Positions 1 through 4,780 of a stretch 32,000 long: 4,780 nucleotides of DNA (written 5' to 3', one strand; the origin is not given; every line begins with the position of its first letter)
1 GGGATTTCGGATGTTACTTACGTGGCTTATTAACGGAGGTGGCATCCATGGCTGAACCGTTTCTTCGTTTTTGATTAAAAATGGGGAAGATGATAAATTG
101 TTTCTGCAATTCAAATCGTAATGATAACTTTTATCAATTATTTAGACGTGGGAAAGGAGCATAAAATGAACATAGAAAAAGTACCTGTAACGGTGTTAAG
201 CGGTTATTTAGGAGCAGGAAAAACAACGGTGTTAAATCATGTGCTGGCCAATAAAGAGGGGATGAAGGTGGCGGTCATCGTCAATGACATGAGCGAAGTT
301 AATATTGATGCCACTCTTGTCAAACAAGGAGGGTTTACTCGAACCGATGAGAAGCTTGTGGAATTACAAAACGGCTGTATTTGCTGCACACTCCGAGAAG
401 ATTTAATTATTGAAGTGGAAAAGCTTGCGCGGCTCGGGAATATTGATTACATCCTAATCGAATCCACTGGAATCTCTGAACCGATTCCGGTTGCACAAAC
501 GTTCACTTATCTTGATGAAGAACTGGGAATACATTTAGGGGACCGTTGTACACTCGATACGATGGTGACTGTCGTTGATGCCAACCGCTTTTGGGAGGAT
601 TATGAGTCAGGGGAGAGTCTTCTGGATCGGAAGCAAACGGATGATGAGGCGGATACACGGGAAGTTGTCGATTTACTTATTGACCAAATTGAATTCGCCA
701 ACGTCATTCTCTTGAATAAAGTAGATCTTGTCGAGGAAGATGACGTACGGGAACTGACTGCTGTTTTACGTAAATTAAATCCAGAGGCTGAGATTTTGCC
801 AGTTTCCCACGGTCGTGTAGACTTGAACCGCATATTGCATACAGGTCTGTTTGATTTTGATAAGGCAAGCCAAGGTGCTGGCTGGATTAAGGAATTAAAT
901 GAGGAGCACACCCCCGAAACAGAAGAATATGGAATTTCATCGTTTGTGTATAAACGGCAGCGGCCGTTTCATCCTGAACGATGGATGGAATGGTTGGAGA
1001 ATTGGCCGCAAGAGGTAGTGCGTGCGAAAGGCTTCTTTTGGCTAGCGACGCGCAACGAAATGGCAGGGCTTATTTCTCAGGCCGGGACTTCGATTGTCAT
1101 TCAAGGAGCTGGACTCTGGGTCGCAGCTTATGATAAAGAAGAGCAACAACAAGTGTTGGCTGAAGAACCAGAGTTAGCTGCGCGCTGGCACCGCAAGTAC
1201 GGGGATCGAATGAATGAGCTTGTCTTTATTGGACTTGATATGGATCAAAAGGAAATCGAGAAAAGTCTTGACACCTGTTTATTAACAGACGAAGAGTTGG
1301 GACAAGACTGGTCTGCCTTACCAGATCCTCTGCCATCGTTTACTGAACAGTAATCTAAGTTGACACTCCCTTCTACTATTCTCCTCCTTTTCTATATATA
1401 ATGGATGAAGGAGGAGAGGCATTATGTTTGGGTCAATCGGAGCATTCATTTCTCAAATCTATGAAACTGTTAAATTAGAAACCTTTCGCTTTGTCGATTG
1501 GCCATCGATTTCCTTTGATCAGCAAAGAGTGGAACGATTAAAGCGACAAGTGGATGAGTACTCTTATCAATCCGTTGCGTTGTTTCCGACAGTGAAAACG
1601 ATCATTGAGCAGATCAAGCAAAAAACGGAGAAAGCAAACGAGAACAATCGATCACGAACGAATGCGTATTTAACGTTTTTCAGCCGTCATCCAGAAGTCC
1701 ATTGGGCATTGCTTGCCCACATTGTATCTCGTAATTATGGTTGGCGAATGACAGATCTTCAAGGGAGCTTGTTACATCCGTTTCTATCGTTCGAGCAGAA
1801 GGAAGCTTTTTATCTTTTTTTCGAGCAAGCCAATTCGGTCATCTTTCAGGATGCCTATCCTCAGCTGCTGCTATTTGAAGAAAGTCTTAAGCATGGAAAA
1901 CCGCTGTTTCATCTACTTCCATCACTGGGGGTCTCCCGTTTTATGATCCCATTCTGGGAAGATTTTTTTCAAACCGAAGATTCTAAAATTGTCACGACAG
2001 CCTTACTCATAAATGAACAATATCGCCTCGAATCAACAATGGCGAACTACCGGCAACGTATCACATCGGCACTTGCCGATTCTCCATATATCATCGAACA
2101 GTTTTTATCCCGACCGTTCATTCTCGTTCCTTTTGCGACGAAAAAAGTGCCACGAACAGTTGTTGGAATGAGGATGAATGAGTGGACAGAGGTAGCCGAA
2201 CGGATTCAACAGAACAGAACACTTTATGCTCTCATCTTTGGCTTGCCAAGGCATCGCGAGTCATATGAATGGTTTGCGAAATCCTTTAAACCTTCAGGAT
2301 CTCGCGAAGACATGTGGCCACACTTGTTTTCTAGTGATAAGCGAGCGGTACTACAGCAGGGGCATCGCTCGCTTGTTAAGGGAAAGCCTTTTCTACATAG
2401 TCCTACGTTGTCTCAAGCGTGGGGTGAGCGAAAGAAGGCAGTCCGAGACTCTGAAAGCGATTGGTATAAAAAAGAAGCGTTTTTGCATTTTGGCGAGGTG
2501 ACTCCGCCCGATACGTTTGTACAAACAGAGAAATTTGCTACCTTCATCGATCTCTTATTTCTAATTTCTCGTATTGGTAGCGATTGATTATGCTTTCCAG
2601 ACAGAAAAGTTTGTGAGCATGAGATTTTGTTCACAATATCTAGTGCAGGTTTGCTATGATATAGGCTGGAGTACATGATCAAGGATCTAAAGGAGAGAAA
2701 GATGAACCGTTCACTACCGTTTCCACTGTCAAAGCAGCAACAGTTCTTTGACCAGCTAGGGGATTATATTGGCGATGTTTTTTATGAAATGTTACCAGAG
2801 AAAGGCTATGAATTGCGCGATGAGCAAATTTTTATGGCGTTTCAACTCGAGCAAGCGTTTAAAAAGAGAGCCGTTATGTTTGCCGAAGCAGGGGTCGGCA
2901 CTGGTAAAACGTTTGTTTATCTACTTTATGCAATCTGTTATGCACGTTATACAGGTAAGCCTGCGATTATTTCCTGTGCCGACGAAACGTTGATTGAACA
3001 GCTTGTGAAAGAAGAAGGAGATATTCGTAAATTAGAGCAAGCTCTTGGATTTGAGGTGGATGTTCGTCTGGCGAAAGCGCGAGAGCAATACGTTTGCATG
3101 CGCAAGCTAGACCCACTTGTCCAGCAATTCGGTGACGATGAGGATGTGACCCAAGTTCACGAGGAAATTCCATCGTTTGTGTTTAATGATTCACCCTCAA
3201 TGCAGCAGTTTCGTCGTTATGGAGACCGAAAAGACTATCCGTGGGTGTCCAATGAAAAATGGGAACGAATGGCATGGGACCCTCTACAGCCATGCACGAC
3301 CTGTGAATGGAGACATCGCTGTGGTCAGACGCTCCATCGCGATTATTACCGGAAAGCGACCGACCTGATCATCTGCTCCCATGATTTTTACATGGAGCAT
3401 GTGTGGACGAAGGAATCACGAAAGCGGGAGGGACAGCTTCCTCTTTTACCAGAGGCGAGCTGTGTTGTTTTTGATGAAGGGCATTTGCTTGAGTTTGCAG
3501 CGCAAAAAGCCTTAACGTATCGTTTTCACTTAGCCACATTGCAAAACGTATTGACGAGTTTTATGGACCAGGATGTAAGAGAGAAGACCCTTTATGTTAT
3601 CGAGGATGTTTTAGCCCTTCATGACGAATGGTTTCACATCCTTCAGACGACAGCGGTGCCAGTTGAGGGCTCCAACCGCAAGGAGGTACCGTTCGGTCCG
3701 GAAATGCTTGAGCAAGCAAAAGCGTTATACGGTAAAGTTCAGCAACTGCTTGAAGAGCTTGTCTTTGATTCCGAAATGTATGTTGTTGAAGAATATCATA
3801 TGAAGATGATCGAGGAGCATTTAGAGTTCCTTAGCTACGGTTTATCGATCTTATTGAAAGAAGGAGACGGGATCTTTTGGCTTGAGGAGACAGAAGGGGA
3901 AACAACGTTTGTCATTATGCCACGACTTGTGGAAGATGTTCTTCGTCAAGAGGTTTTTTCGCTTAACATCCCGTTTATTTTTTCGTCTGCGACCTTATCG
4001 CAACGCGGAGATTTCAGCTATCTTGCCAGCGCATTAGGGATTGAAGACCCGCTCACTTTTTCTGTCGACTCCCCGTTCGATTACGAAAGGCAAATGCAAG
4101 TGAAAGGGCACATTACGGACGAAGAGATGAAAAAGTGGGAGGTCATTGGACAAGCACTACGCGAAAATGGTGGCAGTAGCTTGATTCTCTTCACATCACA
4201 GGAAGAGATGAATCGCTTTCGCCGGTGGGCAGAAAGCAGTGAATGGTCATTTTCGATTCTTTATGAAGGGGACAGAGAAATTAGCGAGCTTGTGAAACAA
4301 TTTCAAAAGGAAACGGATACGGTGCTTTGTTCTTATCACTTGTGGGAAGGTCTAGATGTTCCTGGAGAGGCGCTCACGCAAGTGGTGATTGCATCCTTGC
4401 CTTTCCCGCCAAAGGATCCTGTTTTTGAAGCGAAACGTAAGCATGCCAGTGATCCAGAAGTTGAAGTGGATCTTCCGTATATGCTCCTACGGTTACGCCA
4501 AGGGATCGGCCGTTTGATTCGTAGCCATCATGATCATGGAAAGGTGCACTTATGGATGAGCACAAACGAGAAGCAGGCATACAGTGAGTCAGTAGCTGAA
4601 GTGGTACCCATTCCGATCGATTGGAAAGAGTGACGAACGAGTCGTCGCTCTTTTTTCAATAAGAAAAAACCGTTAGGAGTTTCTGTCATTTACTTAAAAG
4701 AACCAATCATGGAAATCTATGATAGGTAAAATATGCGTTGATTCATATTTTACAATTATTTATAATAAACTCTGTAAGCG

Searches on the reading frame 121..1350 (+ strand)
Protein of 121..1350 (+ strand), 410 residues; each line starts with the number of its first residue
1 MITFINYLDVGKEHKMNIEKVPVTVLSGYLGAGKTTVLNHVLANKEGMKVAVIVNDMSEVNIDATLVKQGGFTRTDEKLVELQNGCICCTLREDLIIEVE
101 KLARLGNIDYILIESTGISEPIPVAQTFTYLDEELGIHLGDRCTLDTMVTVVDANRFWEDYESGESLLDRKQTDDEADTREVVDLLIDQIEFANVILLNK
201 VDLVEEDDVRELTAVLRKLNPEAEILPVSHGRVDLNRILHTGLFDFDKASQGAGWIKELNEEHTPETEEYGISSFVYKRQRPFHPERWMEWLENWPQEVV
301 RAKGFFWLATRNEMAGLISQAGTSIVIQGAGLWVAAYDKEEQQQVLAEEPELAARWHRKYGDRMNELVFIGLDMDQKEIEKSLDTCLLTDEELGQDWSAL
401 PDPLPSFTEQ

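Call 59: search_protein_families(library=pfam, proteins=[window:121-1350:+], max_evalue=0.00001)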
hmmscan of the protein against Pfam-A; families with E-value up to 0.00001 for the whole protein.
window:121-1350:+ (410 aa): 3 families
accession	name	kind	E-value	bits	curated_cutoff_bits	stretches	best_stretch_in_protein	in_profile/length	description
PF02492.25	cobW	-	7e-58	195.6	20.7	1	22-226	1-179/180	CobW/HypB/UreG, nucleotide-binding domain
PF07683.19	CobW_C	-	9.4e-26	90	22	1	272-387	1-94/94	Cobalamin synthesis protein cobW C-terminal domain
PF03193.22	RsgA_GTPase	-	7.9e-06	26.2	30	0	20-87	106-162/174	RsgA GTPase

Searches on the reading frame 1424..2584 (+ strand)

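Call 59: search_protein_families(library=pfam, proteins=[window:1424-2584:+], max_evalue=0.00001)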
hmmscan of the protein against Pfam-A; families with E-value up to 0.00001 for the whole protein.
window:1424-2584:+ (387 aa): 1 family
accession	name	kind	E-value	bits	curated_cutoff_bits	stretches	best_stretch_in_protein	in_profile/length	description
PF10720.14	DUF2515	-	3.9e-78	263.2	24.3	1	71-370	2-283/294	Protein of unknown function (DUF2515)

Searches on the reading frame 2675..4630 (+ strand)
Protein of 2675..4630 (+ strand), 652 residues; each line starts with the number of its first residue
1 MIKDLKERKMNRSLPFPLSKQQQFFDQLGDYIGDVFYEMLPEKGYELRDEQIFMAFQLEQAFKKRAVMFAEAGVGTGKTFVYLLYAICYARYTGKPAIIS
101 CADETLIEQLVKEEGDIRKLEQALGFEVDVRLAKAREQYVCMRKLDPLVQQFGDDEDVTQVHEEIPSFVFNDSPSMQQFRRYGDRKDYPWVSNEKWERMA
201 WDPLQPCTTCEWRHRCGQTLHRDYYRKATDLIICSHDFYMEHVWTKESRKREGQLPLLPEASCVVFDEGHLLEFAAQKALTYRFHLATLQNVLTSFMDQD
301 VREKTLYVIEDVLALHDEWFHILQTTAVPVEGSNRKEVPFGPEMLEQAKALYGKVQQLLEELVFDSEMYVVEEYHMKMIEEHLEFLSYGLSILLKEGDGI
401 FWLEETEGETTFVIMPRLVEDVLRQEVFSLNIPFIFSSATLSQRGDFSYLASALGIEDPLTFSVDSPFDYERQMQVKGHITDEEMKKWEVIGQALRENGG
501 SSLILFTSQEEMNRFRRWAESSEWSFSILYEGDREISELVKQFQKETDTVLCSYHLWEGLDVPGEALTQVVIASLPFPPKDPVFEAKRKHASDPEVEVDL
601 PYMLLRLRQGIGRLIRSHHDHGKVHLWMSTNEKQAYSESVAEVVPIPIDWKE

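Call 59: search_protein_families(library=pfam, proteins=[window:2675-4630:+], max_evalue=0.00001)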
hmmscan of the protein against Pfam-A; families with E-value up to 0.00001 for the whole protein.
window:2675-4630:+ (652 aa): 2 families
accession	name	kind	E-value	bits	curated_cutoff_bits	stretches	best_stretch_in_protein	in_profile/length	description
PF13307.12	Helicase_C_2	-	2.6e-27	96.3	25.3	1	494-639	4-162/170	Helicase C-terminal domain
PF00270.35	DEAD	-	4.1e-07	30.3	26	0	65-119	14-70/167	DEAD/DEAH box helicase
